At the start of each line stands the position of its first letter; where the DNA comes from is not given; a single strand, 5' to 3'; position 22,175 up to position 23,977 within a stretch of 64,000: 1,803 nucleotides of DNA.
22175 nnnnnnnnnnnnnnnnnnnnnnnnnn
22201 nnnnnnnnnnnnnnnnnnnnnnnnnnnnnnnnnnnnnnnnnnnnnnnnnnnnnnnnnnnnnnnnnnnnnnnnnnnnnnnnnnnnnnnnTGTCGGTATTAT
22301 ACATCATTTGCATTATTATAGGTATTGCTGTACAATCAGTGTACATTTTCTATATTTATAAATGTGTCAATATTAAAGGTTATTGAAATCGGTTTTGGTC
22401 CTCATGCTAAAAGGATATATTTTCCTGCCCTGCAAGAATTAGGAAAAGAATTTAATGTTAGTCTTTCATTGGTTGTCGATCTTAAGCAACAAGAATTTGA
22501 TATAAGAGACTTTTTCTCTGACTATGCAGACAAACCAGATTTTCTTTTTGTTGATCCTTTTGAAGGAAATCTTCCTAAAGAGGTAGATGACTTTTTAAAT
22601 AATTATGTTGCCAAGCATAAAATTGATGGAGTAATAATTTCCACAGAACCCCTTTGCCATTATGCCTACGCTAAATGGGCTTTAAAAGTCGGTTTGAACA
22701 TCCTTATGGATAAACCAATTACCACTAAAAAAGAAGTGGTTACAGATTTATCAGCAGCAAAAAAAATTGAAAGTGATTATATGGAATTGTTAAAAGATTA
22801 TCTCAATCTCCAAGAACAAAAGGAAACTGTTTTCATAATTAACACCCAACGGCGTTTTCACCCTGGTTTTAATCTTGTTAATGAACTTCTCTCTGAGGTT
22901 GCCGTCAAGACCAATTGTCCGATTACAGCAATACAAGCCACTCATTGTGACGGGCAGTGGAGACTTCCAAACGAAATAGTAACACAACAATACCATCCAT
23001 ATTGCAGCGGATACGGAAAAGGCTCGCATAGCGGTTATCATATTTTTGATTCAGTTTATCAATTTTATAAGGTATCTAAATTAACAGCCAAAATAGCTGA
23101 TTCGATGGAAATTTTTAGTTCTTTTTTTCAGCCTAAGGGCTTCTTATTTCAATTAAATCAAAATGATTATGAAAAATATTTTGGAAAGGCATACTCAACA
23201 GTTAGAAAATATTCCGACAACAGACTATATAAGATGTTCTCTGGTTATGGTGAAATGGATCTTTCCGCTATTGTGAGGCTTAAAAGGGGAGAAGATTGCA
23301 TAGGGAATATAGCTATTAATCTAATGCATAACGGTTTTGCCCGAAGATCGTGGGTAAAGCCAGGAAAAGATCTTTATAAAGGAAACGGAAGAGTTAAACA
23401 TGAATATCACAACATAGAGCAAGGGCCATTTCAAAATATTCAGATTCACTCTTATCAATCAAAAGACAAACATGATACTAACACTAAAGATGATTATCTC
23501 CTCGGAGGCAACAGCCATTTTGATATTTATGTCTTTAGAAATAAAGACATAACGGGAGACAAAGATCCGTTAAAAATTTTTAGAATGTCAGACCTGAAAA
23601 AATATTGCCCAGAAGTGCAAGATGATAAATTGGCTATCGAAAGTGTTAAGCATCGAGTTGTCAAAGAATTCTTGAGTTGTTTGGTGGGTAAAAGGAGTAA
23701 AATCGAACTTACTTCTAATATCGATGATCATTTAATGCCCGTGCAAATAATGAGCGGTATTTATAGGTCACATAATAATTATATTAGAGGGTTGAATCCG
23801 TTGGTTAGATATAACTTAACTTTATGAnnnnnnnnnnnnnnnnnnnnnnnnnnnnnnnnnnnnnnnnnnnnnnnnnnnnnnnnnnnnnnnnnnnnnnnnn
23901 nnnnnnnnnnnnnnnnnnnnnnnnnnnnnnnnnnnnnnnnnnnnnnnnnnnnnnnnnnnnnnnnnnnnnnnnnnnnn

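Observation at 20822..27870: Enzyme cluster of unknown pathway adjacent to the defence operon (HDAC-like, NDT-like-RHH, Gfo/Idh/MocA, ThDP enzyme, dTMP-kinase-like, unknown, alpha/beta hydrolase)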

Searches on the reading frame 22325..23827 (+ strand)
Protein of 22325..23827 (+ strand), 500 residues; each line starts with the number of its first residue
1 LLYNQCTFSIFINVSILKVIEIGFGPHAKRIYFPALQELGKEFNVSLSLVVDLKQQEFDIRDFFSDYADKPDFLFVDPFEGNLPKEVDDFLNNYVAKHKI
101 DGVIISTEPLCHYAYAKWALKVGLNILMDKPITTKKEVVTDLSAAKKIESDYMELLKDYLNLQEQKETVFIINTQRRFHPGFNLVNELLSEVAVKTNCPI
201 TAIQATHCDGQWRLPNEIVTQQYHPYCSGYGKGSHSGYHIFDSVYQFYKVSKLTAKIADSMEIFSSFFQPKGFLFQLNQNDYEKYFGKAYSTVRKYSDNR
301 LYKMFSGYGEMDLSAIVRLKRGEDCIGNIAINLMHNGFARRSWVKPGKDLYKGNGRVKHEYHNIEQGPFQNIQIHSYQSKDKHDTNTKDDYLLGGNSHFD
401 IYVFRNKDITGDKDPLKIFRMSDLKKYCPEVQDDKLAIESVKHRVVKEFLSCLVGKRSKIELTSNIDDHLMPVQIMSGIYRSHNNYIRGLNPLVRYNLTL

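Call 3: search_protein_families(library=pfam, proteins=[window:22325-23827:+], max_evalue=0.01)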
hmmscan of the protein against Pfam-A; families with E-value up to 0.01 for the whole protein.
window:22325-23827:+ (500 aa): 1 family
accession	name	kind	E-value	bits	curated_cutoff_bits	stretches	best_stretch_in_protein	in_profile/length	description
PF01408.29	GFO_IDH_MocA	-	2.2e-06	28.8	24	1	91-144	54-107/120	Oxidoreductase family, NAD-binding Rossmann fold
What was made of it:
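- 22364..23827 (+): Gfo/Idh/MocA-like NAD(P) oxidoreductase, unusually long (487 aa). The start is revised from TTG 22325 to GTG 22364. PF01408 2.2e-6 (call 3).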

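Call 5: search_protein_families(library=ncbifam, proteins=[window:22325-23827:+], max_evalue=0.01)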
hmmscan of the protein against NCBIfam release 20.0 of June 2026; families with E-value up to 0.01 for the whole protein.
window:22325-23827:+ (500 aa): 3 families
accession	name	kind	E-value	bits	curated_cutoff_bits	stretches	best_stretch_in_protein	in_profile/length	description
TIGR04380.1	myo_inos_iolG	equivalog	1.2e-05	24.4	355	1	91-191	56-139/330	inositol 2-dehydrogenase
NF007574.0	PRK10206.1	equivalog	2.7e-05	23.4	352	1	91-142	57-108/345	oxidoreductase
NF008607.0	PRK11579.1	subfamily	0.0037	16.3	330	1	97-146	62-111/346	oxidoreductase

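Call 6: search_protein_families(library=padloc, proteins=[window:22325-23827:+], max_evalue=0.01)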
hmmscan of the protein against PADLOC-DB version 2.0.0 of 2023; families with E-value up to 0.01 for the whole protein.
window:22325-23827:+ (500 aa): 1 family
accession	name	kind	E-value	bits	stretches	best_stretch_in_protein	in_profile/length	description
PDLC01149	DHH_CorA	-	0.0078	13.9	0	402-476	111-182/245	"DHH family hydrolase, potential RNAse, CorA associated new"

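Call 37: search_solved_structures(query=window:22364-23827:+, max_evalue=0.1, show_alignments=1)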
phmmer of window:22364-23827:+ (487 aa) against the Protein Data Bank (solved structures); distinct sequences matched with E-value up to 0.1: 5.
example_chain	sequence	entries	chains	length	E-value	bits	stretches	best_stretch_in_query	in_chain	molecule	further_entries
3fhl_A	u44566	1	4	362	0.0069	18.5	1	85-132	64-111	Putative oxidoreductase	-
3evn_A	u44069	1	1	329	0.0099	18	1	69-132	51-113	Oxidoreductase, Gfo/Idh/MocA family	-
3f4l_A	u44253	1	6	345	0.04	16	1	74-131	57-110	Putative oxidoreductase yhhX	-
3v5n_A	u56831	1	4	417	0.04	16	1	83-132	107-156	Oxidoreductase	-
3e18_A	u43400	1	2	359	0.044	15.9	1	81-140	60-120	oxidoreductase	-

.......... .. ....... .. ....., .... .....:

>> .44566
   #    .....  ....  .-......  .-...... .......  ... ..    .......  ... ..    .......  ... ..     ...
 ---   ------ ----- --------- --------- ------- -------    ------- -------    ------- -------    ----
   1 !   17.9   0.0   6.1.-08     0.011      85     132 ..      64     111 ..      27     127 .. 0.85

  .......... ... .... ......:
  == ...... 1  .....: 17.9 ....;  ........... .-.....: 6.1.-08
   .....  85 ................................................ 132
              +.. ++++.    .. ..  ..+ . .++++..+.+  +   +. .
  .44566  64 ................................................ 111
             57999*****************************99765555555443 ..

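Call 59: search_solved_structures(query=A5, max_evalue=0.1, show_alignments=1)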
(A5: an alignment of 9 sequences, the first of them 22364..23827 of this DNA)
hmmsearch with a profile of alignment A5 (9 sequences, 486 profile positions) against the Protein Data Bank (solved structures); distinct sequences matched with E-value up to 0.1: 15.
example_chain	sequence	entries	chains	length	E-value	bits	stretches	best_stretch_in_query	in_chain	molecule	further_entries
3f4l_A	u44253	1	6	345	0.00022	23.3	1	75-122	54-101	Putative oxidoreductase yhhX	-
3e18_A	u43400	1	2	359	0.00033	22.7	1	76-141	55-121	oxidoreductase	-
3c1a_A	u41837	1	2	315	0.0021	20.1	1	74-130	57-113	Putative oxidoreductase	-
3v5n_A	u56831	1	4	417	0.0025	19.8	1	80-147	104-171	Oxidoreductase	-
3evn_A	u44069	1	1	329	0.0094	17.9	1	66-129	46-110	Oxidoreductase, Gfo/Idh/MocA family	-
6z3b_B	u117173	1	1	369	0.014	17.3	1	68-121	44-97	Gfo/Idh/MocA family oxidoreductase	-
6z3b_A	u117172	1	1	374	0.015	17.3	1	68-121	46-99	Gfo/Idh/MocA family oxidoreductase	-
6z3c_AAA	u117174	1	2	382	0.015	17.2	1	68-121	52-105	Gfo/Idh/MocA family oxidoreductase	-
3fhl_A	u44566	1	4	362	0.019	16.9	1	74-124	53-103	Putative oxidoreductase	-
3gdo_A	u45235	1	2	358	0.019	16.9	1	63-131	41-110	Uncharacterized oxidoreductase yvaA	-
3gfg_A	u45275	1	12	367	0.021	16.8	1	63-131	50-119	Uncharacterized oxidoreductase yvaA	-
3e82_A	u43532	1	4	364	0.045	15.7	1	66-127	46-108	Putative oxidoreductase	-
3moi_A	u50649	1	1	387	0.084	14.8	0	73-127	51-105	Probable dehydrogenase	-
1zh8_A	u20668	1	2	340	0.084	14.8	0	2-35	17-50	oxidoreductase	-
3hnp_A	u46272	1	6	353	0.096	14.6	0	55-122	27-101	Oxidoreductase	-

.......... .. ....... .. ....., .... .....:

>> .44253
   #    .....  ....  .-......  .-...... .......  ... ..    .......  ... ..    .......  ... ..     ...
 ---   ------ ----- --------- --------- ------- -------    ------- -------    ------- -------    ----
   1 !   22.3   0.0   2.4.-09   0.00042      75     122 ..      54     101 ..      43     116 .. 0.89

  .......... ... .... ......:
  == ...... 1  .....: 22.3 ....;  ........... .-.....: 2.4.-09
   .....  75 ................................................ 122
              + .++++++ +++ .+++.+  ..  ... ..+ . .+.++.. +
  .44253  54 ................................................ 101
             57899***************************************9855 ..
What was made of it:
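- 22364..23827 (+): Only the Rossmann part matches solved structures (calls 37, 59).
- On Gfo/Idh/MocA oxidoreductases: No Pfam C-terminal-domain hit, and no PDB match beyond the Rossmann part (calls 3, 59).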

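Call 88: search_protein_families(library=phrogs, proteins=[window:22364-23827:+], max_evalue=0.001)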
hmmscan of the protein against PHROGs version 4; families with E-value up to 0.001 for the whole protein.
window:22364-23827:+ (487 aa): 0 families

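Call 94: find_related_loci(query=A5, collection=viral_contigs, flank=8000)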
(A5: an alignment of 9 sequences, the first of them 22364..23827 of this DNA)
Query A5 (487 aa) in viral_contigs; peptide patterns used: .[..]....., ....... (x = any residue, [..] = any of these).
139 stretches matched a pattern, but none encodes a relative of the query by tblastn (E <= 1e-3).

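Call 107: search_dna_similar(query=window:22364-23827:+, collection=plasmids, mode=protein, max_evalue=1e-10, max_rows=15)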
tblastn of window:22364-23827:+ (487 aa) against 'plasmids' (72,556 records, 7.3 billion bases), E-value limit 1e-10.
Records with a match: 8; places in all: 8; records where one place covers at least 80% of the query: 8.
Best place of each record, by identity: <60% 8.
By first word of the organism name: Streptomyces 5; Embleya 1; Bacillus 1; Kitasatospora 1.
By predicted mobility (MOB-suite, as given by PLSDB): non-mobilizable 5; mobilizable 3.
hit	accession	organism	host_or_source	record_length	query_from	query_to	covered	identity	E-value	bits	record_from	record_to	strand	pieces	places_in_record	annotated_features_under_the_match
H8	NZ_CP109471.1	Streptomyces sp. NBC_01462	-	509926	6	481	98%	34.1%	5e-75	264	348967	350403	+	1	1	Gfo/Idh/MocA family oxidoreductase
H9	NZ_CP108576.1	Streptomyces microflavus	-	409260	2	481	99%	33.3%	7e-70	249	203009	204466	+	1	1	Gfo/Idh/MocA family oxidoreductase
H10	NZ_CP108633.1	Streptomyces sp. NBC_01136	-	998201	2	485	99%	32.9%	9e-71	251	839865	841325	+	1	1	Gfo/Idh/MocA family oxidoreductase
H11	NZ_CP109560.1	Streptomyces sp. NBC_01384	-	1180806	9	485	98%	33.3%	2e-59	257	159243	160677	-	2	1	record has no annotation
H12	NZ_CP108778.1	Embleya sp. NBC_00896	-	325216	6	479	97%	32.9%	6e-70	249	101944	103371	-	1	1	Gfo/Idh/MocA family oxidoreductase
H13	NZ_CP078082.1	Bacillus tropicus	Cell culture,soil sample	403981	1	467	96%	32.6%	2e-57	213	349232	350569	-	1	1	NUDIX domain-containing protein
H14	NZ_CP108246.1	Streptomyces sp. NBC_00073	-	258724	2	469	96%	32.5%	1e-66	239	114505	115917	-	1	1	Gfo/Idh/MocA family oxidoreductase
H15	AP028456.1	Kitasatospora purpeofusca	whole organism,soil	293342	2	469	96%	31.9%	3e-67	241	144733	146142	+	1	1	hypothetical protein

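Call 108: get_annotated_region(hit=H8, flank=9000)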
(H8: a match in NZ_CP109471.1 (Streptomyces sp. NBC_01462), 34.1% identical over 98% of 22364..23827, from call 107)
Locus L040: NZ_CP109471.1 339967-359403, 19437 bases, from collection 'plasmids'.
description: Streptomyces sp. NBC_01462 plasmid unnamed1, complete sequence
organism: Streptomyces sp. NBC_01462 (NCBI taxid 2903876)
taxonomy: Bacteria; Actinomycetota; Actinomycetes; Kitasatosporales; Streptomycetaceae; Streptomyces; Streptomyces sp. NBC 01462
host: -; source: -; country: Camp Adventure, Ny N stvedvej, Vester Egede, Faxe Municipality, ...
typing (MOB-suite, as given by PLSDB): mobilizable; replicon rep_cluster_1974; relaxase MOBP,MOBP,MOBP
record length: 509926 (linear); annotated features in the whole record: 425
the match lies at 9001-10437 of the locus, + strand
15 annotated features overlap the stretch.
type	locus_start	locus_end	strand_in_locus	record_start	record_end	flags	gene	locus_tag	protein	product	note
CDS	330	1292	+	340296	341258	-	-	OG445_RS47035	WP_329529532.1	CoA ester lyase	-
CDS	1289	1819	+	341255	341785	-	-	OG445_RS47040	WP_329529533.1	MaoC family dehydratase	-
CDS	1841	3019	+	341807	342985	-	-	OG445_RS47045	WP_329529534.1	GNAT family N-acetyltransferase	-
CDS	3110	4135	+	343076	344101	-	-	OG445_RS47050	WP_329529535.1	aminoglycoside phosphotransferase family protein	GO:0016310 - phosphorylation [Evidence IEA]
CDS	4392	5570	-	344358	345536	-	-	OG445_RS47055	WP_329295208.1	IS701 family transposase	-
CDS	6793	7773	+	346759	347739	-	-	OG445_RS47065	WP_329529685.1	Ldh family oxidoreductase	-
CDS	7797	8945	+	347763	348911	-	-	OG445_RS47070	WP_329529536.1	LLM class flavin-dependent oxidoreductase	-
CDS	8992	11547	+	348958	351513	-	-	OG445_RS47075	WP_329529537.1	Gfo/Idh/MocA family oxidoreductase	-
CDS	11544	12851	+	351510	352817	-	-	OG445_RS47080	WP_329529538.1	hypothetical protein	-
CDS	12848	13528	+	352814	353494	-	-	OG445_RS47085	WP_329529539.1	PIG-L family deacetylase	-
CDS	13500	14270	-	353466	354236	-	-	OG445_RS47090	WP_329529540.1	GntR family transcriptional regulator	-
CDS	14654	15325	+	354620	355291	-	lexA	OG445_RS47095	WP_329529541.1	transcriptional repressor LexA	GO:0006282 - regulation of DNA repair [Evidence IEA]; GO:0006355 - regulation of DNA-templated transcription [Evidence ...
CDS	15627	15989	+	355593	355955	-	-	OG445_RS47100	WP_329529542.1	hypothetical protein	-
CDS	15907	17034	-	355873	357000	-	-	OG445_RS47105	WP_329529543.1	hypothetical protein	-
CDS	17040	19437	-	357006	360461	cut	dnaE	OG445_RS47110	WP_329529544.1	DNA polymerase III subunit alpha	GO:0006260 - DNA replication [Evidence IEA]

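Call 109: get_annotated_region(hit=H13, flank=9000)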
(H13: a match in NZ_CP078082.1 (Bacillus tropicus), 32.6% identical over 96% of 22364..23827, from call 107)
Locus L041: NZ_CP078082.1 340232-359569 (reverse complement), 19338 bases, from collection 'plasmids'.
description: Bacillus tropicus strain EMB20 plasmid pBEMB20-1, complete sequence
organism: Bacillus tropicus (NCBI taxid 2026188)
taxonomy: Bacteria; Bacillota; Bacilli; Bacillales; Bacillaceae; Bacillus; Bacillus tropicus
host: -; source: Cell culture,soil sample; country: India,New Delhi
typing (MOB-suite, as given by PLSDB): non-mobilizable; replicon rep_cluster_164
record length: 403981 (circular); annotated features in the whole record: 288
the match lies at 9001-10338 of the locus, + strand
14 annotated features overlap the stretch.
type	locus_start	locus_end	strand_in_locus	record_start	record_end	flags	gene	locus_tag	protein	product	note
CDS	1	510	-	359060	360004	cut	-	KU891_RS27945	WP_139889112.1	nucleoside hydrolase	-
CDS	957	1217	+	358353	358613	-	-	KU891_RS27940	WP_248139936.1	hypothetical protein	-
CDS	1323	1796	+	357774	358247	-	-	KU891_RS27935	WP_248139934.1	ClbS/DfsB family four-helix bundle protein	-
CDS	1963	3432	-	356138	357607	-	-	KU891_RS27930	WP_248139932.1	glutamate decarboxylase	GO:0006540 - glutamate decarboxylation to succinate [Evidence IEA]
CDS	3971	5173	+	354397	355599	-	-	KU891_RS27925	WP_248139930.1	macrolide family glycosyltransferase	-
CDS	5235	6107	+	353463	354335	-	-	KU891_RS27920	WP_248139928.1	alpha/beta hydrolase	-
CDS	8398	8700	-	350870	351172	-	-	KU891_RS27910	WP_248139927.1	hypothetical protein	-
CDS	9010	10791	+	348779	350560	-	-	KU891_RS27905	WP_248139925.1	NUDIX domain-containing protein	-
CDS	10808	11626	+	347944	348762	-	-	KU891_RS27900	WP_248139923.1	hypothetical protein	-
CDS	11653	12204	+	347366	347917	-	-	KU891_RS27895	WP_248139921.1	histidine phosphatase family protein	-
CDS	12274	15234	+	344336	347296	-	-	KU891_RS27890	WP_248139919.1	AMP-binding protein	-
CDS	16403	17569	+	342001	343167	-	-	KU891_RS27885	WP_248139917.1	MFS transporter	GO:0055085 - transmembrane transport [Evidence IEA]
CDS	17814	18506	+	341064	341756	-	-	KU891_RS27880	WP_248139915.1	4'-phosphopantetheinyl transferase superfamily protein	-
CDS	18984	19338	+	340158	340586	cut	-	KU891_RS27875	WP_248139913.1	hypothetical protein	-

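Call 111: get_annotated_region(hit=H15, flank=8000)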
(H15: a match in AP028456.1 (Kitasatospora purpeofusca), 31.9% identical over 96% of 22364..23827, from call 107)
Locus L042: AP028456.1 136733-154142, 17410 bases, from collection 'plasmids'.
description: Kitasatospora purpeofusca HV058 plasmid pKP058 DNA, complete sequence
organism: Kitasatospora purpeofusca (NCBI taxid 67352)
taxonomy: Bacteria; Actinomycetota; Actinomycetes; Kitasatosporales; Streptomycetaceae; Kitasatospora; Kitasatospora purpeofusca
host: -; source: whole organism,soil; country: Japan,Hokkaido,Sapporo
typing (MOB-suite, as given by PLSDB): non-mobilizable
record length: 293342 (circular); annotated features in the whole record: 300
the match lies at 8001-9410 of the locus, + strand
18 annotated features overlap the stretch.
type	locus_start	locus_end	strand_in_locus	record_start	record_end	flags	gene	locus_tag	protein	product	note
CDS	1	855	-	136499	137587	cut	-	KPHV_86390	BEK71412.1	hypothetical protein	-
CDS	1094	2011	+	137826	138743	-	-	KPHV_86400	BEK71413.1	CoA ester lyase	-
CDS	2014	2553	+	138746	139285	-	-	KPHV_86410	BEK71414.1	MaoC family dehydratase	-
CDS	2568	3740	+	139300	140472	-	-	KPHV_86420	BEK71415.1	GNAT family N-acetyltransferase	-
CDS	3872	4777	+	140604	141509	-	-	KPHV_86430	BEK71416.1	aminoglycoside phosphotransferase family protein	-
CDS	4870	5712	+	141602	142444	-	-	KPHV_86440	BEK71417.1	hypothetical protein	-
CDS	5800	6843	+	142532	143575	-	-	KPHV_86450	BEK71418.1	hypothetical protein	-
CDS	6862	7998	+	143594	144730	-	-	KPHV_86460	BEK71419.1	LLM class flavin-dependent oxidoreductase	-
CDS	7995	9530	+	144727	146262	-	-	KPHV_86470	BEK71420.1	hypothetical protein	-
CDS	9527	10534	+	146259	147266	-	-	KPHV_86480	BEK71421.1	hypothetical protein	-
CDS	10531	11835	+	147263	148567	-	-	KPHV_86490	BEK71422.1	hypothetical protein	-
CDS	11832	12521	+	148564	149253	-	-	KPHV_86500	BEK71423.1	PIG-L family deacetylase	-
CDS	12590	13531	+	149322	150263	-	-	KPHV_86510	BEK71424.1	aminoglycoside phosphotransferase family protein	-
CDS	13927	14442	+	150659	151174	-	-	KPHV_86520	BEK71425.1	NUDIX domain-containing protein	-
CDS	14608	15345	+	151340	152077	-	-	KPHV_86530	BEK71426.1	hypothetical protein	-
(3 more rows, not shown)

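Call 112: get_annotated_region(hit=H10, flank=8000)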
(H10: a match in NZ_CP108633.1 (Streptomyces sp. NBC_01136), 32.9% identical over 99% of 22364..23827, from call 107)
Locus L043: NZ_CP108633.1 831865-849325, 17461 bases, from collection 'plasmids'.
description: Streptomyces sp. NBC_01136 plasmid unnamed1, complete sequence
organism: Streptomyces sp. NBC_01136 (NCBI taxid 2903754)
taxonomy: Bacteria; Actinomycetota; Actinomycetes; Kitasatosporales; Streptomycetaceae; Streptomyces; Streptomyces sp. NBC 01136
host: -; source: -; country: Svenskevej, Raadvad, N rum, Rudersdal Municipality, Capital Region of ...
typing (MOB-suite, as given by PLSDB): mobilizable; relaxase MOBP
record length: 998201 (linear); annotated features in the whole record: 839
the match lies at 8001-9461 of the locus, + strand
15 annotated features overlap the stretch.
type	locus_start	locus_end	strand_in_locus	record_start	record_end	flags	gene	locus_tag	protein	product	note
CDS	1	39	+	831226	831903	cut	-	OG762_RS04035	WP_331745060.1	A24 family peptidase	-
CDS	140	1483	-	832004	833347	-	-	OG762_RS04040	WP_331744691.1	XRE family transcriptional regulator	-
CDS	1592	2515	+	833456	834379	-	-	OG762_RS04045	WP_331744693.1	aldolase/citrate lyase family protein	-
CDS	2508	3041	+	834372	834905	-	-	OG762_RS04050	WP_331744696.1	MaoC family dehydratase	-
CDS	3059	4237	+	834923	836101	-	-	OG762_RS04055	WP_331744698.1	GNAT family N-acetyltransferase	-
CDS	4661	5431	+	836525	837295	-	-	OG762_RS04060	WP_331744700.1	aminoglycoside phosphotransferase family protein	GO:0016310 - phosphorylation [Evidence IEA]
CDS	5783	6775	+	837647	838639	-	-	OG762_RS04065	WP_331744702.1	Ldh family oxidoreductase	-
CDS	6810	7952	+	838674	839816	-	-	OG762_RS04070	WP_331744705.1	LLM class flavin-dependent oxidoreductase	-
CDS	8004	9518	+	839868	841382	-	-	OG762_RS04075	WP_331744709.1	Gfo/Idh/MocA family oxidoreductase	-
CDS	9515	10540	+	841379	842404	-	-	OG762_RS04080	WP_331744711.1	phosphotransferase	-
CDS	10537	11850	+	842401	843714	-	-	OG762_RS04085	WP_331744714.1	hypothetical protein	-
CDS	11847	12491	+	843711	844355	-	-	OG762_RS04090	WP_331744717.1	PIG-L family deacetylase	-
CDS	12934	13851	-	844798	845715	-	-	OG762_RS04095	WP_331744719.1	IS3 family transposase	-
CDS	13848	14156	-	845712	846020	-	-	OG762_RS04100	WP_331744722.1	transposase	GO:0006313 - DNA transposition [Evidence IEA]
CDS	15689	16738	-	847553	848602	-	-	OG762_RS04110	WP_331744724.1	hypothetical protein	-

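Call 119: search_dna_similar(query=window:22364-23827:+, collection=phages, mode=protein, max_evalue=0.00001, max_rows=10)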
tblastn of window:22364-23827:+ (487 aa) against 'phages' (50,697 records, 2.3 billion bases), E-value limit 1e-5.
No match.
